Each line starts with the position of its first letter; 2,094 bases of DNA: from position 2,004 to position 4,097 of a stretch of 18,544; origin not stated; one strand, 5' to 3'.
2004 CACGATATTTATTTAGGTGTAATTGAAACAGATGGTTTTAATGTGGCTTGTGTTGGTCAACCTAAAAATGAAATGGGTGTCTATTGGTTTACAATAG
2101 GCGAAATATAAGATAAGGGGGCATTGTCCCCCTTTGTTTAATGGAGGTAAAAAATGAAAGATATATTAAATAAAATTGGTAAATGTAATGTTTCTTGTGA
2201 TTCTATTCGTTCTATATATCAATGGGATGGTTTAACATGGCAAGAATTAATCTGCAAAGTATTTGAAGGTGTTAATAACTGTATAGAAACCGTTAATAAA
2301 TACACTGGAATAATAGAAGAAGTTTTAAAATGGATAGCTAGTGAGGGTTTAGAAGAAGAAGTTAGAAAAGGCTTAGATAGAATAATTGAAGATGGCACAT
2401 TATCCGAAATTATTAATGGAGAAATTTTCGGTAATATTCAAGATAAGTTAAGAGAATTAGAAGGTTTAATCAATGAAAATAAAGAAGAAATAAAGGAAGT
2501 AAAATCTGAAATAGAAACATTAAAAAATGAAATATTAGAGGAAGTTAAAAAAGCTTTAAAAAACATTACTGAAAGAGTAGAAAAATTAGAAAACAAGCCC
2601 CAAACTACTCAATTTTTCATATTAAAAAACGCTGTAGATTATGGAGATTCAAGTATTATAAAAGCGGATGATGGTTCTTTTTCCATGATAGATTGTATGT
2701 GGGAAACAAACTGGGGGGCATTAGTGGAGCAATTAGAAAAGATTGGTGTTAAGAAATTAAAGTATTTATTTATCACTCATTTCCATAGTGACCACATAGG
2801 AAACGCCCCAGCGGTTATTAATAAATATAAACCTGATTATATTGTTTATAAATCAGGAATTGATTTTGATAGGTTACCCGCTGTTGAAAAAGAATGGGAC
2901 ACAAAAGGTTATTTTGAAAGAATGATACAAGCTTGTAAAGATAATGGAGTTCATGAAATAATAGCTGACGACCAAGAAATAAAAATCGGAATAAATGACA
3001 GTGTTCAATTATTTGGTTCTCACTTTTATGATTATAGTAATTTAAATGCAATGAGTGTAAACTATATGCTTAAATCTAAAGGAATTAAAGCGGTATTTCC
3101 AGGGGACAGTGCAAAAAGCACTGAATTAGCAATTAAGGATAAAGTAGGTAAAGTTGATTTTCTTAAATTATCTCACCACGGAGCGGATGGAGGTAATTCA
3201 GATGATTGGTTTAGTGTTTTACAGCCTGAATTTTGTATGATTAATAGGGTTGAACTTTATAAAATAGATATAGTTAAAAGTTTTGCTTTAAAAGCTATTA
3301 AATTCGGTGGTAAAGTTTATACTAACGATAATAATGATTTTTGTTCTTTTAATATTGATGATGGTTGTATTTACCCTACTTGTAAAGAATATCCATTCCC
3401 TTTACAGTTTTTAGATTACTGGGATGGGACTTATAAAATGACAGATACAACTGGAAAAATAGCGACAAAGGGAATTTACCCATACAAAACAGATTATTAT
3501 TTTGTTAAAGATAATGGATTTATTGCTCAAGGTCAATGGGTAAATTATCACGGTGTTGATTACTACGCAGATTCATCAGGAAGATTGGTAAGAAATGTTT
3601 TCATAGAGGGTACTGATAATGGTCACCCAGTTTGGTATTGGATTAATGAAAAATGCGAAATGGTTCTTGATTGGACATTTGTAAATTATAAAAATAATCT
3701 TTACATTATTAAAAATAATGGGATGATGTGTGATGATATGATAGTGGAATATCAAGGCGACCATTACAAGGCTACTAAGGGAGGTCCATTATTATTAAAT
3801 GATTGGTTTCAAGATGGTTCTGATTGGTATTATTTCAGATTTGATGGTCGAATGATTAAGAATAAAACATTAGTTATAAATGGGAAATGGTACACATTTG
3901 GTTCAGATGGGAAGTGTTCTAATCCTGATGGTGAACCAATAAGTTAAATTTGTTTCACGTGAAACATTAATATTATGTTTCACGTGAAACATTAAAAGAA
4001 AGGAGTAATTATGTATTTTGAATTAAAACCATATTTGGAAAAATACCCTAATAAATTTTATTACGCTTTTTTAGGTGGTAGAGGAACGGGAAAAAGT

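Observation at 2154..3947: Virion appendage candidate combining an MBL-fold hydrolase with choline-binding-type repeats (Pce-like architecture)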

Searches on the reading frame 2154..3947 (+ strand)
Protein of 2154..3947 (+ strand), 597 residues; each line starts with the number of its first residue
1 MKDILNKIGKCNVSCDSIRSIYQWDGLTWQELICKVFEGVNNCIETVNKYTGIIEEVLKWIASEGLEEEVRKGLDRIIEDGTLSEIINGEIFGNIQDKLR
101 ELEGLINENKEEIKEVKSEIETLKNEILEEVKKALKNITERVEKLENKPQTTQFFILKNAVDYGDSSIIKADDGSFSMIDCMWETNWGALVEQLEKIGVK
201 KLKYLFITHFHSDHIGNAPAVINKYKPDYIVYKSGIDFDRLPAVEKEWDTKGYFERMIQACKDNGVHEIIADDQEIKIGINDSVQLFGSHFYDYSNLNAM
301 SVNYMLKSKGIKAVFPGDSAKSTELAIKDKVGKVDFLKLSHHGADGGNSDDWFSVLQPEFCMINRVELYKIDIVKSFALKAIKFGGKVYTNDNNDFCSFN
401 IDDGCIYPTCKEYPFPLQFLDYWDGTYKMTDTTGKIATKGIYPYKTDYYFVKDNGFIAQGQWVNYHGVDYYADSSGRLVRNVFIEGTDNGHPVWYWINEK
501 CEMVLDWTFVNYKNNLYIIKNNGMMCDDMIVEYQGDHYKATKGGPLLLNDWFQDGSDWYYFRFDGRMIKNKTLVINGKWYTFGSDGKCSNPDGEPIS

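Call 3: search_protein_families(library=pfam, proteins=[window:2154-3947:+], max_evalue=1)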
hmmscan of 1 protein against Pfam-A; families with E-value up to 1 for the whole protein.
window:2154-3947:+ (597 aa): 20 families
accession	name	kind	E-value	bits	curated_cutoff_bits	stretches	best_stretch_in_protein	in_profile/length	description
PF00753.33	Lactamase_B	-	1.6e-10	41.7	22.7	1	162-253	4-95/196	Metallo-beta-lactamase superfamily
PF19127.6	Choline_bind_3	-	7.6e-08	32.6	27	1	551-585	4-38/47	Choline-binding repeat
PF10241.14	KxDL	-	0.00011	22.8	27.2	1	90-150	20-79/86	Uncharacterized conserved protein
PF12706.13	Lactamase_B_2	-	0.00078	19.5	27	1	179-337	5-160/200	Beta-lactamase superfamily domain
PF01473.26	Choline_bind_1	-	0.0026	18.5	20.5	1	549-567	1-19/19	Putative cell wall binding repeat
PF23854.1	DUF7217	-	0.0043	17.2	29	1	90-143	137-190/238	Domain of unknown function (DUF7217)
PF19085.6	Choline_bind_2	-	0.007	17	27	2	548-587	4-37/38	Choline-binding repeat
PF06160.17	EzrA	-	0.0073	15.1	39.6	1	92-148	117-176/557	Septation ring formation regulator, EzrA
PF07889.17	DUF1664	-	0.034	14.6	34.6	1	95-148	71-123/124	Protein of unknown function (DUF1664)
PF04108.17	ATG17_like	-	0.038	13.9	43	1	90-149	123-189/355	Autophagy protein ATG17-like domain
PF05557.18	MAD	-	0.042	12.7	30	1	88-152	102-165/661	Mitotic checkpoint protein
PF00901.23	Orbi_VP5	-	0.11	11.5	27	1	78-148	272-338/506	Orbivirus outer capsid protein VP5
PF20400.3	BAR_4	-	0.12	12.6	27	1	100-152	35-90/192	BAR-like domain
PF09762.14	CCDC93_CC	-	0.13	11.7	30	1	95-150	134-188/429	CCDC93 coiled-coil domain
PF04513.17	Baculo_PEP_C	-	0.17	12.4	38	1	101-146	35-80/140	Baculovirus polyhedron envelope protein, PEP, C terminus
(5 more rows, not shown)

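Call 4: search_protein_families(library=phrogs, proteins=[window:2154-3947:+], max_evalue=0.01)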
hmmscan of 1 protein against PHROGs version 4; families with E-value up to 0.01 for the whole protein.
window:2154-3947:+ (597 aa): 15 families
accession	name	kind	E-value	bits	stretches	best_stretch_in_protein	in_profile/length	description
phrog_27548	-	unknown function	4.9e-183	610.9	1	108-593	145-626/633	-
phrog_7043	-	tail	7.4e-28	98.6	2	158-404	631-880/1077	tail protein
phrog_17212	-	connector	1e-27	97.9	1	4-136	6-137/631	pre-neck appendage protein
phrog_14556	-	unknown function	7.2e-16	59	1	153-363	134-333/451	-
phrog_7854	-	lysis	5.1e-10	40.4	1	550-587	92-129/304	endolysin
phrog_6745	-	lysis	5.2e-08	33.1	1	461-590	251-375/396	endolysin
phrog_392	-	other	8.6e-07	29.7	1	159-279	18-114/348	metal-dependent hydrolase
phrog_7158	-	unknown function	0.00015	21.6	1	91-216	125-236/554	-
phrog_31359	-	unknown function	0.00018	22.1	0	549-588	72-110/260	-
phrog_9483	-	tail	0.002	17.7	1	29-150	311-377/657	tail length tape measure protein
phrog_8821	-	lysis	0.0029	18.7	1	102-170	46-113/130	Rz-like spanin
phrog_3017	-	head and packaging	0.0067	16.7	1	51-150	285-376/402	head maturation protease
phrog_5553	-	unknown function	0.0078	17.4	0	98-148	8-57/114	-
phrog_95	-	integration and excision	0.0092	15.6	0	60-153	419-516/651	integrase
phrog_1110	-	lysis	0.0094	16.4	0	426-528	189-287/301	endolysin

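Call 5: search_solved_structures(query=window:2154-3947:+, max_evalue=1, show_alignments=3)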
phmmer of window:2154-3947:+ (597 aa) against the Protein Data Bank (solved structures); distinct sequences matched with E-value up to 1: 66 (the best 60 are shown).
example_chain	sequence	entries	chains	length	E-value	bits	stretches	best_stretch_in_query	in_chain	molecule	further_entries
2bib_A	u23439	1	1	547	8e-19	70.8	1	192-573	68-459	TEICHOIC ACID PHOSPHORYLCHOLINE ESTERASE/ CHOLINE BINDING PROTEIN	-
12qj_A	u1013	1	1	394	2.9e-17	65.6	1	192-503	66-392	Choline binding protein E CbpE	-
7pl2_A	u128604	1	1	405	4.6e-16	61.6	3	423-586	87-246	Putative endo-beta-N-acetylglucosaminidase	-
1wra_A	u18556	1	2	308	1.1e-12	50.5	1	192-361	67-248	Teichoic acid phosphorylcholine esterase/choline binding protein E (cbpE)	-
7pl5_AAA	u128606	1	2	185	6.4e-06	28.1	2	446-553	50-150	Putative endo-beta-N-acetylglucosaminidase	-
4x36_A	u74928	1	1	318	1.3e-05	27.1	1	432-569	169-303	Autolysin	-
1gvm_A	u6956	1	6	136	2.9e-05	26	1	453-569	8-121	AUTOLYSIN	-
9vc6_A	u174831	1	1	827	0.00013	23.8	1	194-407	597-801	Competence protein ComEC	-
3hia_A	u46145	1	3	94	0.00024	23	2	544-587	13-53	Choline binding protein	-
1h09_A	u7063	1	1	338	0.00072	21.4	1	446-572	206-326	LYSOZYME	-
2ixv_A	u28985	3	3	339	0.00072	21.3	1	446-572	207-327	LYSOZYME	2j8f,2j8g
1oba_A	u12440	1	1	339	0.00073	21.3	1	446-572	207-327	LYSOZYME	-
2ixu_A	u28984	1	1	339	0.00073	21.3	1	446-572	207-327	LYSOZYME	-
4iwt_A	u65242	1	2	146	0.0071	18.1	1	444-569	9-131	Lytic amidase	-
1h8g_A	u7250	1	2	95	0.0073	18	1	494-567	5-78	MAJOR AUTOLYSIN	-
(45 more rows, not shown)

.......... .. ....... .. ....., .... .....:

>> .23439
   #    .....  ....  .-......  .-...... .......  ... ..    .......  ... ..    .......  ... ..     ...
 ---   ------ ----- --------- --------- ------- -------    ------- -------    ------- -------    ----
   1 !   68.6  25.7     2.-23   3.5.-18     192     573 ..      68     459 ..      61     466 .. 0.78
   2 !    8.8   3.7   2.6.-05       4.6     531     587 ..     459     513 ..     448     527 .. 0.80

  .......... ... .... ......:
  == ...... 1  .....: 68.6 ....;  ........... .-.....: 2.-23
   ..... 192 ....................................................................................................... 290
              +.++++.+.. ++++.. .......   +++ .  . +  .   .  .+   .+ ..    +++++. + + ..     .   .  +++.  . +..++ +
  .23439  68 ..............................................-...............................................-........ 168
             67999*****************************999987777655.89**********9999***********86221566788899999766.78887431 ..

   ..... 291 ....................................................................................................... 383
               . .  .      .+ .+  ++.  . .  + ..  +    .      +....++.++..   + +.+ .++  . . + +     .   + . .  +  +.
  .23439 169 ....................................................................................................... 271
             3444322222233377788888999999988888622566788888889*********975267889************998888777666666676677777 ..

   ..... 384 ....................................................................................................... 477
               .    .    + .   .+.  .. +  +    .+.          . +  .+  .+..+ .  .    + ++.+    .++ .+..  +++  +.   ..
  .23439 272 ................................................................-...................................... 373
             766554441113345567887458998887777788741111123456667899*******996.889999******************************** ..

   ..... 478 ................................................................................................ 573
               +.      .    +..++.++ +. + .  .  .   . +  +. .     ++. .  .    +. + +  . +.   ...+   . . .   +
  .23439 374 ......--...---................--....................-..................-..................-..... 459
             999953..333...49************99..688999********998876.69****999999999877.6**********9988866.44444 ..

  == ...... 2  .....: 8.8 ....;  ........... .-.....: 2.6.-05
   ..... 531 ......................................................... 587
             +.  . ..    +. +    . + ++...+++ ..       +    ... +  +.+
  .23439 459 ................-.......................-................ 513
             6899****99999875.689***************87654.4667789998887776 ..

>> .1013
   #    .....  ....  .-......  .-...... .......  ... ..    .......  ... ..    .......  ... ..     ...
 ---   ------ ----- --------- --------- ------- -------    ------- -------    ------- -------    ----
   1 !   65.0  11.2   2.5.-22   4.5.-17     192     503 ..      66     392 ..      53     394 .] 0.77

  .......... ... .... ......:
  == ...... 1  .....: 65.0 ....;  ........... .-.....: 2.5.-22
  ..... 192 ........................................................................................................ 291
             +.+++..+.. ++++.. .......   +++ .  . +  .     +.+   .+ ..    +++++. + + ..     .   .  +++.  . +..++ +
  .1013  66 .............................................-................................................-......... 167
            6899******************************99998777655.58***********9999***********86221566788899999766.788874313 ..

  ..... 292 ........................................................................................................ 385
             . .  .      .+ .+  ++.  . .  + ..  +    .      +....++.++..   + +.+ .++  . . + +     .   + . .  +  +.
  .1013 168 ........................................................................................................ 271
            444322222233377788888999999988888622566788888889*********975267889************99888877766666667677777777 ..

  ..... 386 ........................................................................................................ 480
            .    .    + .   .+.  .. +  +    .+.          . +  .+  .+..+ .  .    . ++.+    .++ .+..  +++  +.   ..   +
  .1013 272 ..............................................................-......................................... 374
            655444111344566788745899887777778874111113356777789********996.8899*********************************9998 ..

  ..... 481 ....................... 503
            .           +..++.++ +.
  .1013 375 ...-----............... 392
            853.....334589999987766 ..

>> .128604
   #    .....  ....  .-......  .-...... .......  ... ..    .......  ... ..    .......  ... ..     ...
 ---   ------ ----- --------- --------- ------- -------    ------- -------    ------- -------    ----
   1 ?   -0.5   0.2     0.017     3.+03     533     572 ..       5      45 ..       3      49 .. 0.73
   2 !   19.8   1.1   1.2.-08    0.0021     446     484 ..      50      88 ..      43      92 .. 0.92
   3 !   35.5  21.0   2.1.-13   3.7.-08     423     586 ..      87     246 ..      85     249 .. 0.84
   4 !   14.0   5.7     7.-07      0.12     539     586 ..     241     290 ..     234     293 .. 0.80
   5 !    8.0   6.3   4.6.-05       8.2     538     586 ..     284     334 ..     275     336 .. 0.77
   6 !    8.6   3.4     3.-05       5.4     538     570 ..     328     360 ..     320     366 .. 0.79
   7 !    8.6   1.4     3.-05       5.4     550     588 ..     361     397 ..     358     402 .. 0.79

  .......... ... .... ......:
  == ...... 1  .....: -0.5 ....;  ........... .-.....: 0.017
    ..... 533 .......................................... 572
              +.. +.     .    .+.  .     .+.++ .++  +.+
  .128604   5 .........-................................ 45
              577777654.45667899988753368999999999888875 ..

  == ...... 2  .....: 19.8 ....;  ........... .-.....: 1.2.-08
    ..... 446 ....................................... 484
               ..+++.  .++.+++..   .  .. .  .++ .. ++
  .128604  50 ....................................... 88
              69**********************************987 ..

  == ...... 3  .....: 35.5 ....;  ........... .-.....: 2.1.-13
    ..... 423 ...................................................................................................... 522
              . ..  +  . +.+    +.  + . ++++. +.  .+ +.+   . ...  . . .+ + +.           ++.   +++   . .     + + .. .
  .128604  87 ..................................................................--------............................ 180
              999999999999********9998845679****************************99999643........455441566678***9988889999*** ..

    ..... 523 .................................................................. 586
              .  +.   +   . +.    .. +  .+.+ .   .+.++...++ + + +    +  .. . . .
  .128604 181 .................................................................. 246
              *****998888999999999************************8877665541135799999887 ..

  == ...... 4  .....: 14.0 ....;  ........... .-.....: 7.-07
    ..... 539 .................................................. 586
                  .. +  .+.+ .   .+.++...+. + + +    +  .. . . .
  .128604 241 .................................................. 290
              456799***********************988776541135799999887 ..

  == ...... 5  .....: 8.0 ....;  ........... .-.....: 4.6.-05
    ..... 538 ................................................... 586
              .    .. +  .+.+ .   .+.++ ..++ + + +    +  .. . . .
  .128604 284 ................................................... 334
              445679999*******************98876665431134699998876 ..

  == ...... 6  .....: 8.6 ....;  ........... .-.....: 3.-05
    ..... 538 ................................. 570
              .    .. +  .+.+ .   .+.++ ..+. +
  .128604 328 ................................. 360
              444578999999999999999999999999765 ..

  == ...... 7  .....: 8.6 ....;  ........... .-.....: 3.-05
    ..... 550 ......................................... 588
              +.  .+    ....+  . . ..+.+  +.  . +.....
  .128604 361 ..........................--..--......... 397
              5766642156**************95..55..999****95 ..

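Call 7: search_dna_similar(query=window:2154-3947:+, collection=phages, mode=protein, max_rows=40)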
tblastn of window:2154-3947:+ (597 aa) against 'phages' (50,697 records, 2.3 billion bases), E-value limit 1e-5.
Records with a match: 69; places in all: 69; records where one place covers at least 80% of the query: 5.
Best place of each record, by identity: 95-99% 1; 80-90% 4; <60% 64.
By first word of the organism name: Clostridium 62; Bacteriophage 3; Listeria 3; Staphylococcus 1.
By host as written in the record: Clostridium perfringens 35; - 5; Clostridium perfringens JCM 1290 5; Clostridium perfringens 2589 3; Listeria monocytogenes 3; Clostridium perfringens SM3 2; Clostridium perfringens strain S63 2; Clostridium botulinum type C strain C-Stockholm 2; and 11 more.
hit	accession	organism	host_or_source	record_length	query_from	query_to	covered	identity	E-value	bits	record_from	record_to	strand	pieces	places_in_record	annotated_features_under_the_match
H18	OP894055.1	Clostridium phage vB_CP_qdyz_P5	Clostridium perfringens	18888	1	597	100%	98.5%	0e+0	1132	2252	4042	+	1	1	late competence protein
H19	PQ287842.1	Clostridium phage phiQ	Clostridium perfringens CfpQ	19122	1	597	100%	83.3%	0e+0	991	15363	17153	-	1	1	late competence protein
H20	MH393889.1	Clostridium phage susfortuna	Clostridium perfringens SM3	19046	1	597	100%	83.1%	0e+0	995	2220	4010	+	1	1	hypothetical protein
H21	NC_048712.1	Clostridium phage susfortuna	Clostridium perfringens SM3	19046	1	597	100%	83.1%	0e+0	995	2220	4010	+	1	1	hypothetical protein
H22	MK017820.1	Clostridium phage CPD7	Clostridium perfringens FORC 25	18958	1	597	100%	83.1%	0e+0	994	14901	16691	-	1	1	late competence protein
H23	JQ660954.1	Clostridium phage PhiS63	Clostridium perfringens strain S63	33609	128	593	78%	53.6%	3e-164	525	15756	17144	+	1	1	gp16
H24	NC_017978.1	Clostridium phage PhiS63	Clostridium perfringens strain S63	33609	128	593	78%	53.6%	3e-164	525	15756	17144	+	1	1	BppU family baseplate upper protein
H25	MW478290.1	Clostridium phage phiCp-B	Clostridium perfringens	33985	135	593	77%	54.4%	5e-165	527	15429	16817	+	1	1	MBL-fold metallo-hydrolase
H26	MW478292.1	Clostridium phage vB_CpeS-1181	Clostridium perfringens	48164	135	593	77%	54.4%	5e-165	527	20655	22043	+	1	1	minor structural protein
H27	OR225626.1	Clostridium phage LPCPA58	-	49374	138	593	76%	54.6%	4e-165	527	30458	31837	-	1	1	hypothetical protein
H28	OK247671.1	Clostridium phage vB_CpeS_BG3P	Clostridium perfringens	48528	128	593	78%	53.0%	9e-163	520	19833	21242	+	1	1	hypothetical protein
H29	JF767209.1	Clostridium phage phiCP34O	Clostridium perfringens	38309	155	596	50%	35.3%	7e-20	163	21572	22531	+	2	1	predicted hydrolase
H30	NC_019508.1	Clostridium phage phiCP34O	Clostridium perfringens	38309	155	596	50%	35.3%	7e-20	163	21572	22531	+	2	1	tail protein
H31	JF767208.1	Clostridium phage phiCP13O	Clostridium perfringens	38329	155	596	50%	35.3%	8e-20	163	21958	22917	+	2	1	predicted hydrolase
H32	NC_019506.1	Clostridium phage phiCP13O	Clostridium perfringens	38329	155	596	50%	35.3%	8e-20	163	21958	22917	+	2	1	tail protein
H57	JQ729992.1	Clostridium phage phiZP2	Clostridium perfringens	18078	5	99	16%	41.1%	9e-15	84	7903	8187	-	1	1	pre-neck appendage protein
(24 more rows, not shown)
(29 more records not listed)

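Call 15: find_homologous_proteins(query=window:2154-3947:+, max_evalue=0.00001)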
Query window:2154-3947:+ (597 aa): 278 proteins with E <= 0.00001 among 8000 candidates; the best 120 are listed.
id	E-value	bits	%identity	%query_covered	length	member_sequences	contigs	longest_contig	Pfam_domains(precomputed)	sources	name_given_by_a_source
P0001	0.0e+0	1376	98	100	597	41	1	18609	PF19127.7,PF00753.34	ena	-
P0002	0.0e+0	1191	83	100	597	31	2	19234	PF19127.7,PF12706.14,PF00753.34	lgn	-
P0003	4.5e-250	850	62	99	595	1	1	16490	PF00753.34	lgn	-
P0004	2.0e-217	742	96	58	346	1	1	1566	PF00753.34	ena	-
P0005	8.4e-201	687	53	99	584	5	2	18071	PF19127.7,PF00753.34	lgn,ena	-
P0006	1.5e-180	620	49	96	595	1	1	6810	PF00753.34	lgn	-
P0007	6.1e-180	618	56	81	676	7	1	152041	PF27067.1,PF00753.34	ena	-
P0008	2.1e-176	606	54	79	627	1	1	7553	PF10651.16,PF00753.34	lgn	-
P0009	1.5e-175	603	55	77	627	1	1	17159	PF12706.14,PF10651.16,PF00753.34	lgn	-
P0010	1.9e-175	603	52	82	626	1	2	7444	PF10651.16,PF00753.34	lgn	-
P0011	8.3e-175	601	49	93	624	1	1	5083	PF12706.14,PF10651.16,PF00753.34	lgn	-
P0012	1.5e-174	600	53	79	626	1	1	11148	PF10651.16,PF00753.34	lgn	-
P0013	1.6e-174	600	53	81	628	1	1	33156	PF12706.14,PF10651.16,PF00753.34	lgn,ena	-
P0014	2.3e-174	600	53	82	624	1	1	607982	PF12706.14,PF10651.16,PF00753.34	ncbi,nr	ncbi:MBL fold metallo-hydrolase [Clostridium perfringens]|nr:MBL fold metallo-hydrolase [Clostridium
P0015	2.3e-174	600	53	82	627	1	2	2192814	PF12706.14,PF10651.16,PF00753.34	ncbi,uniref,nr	ncbi:MBL fold metallo-hydrolase [Clostridium perfringens]|uniref:MBL fold metallo-hydrolase n=1 Tax=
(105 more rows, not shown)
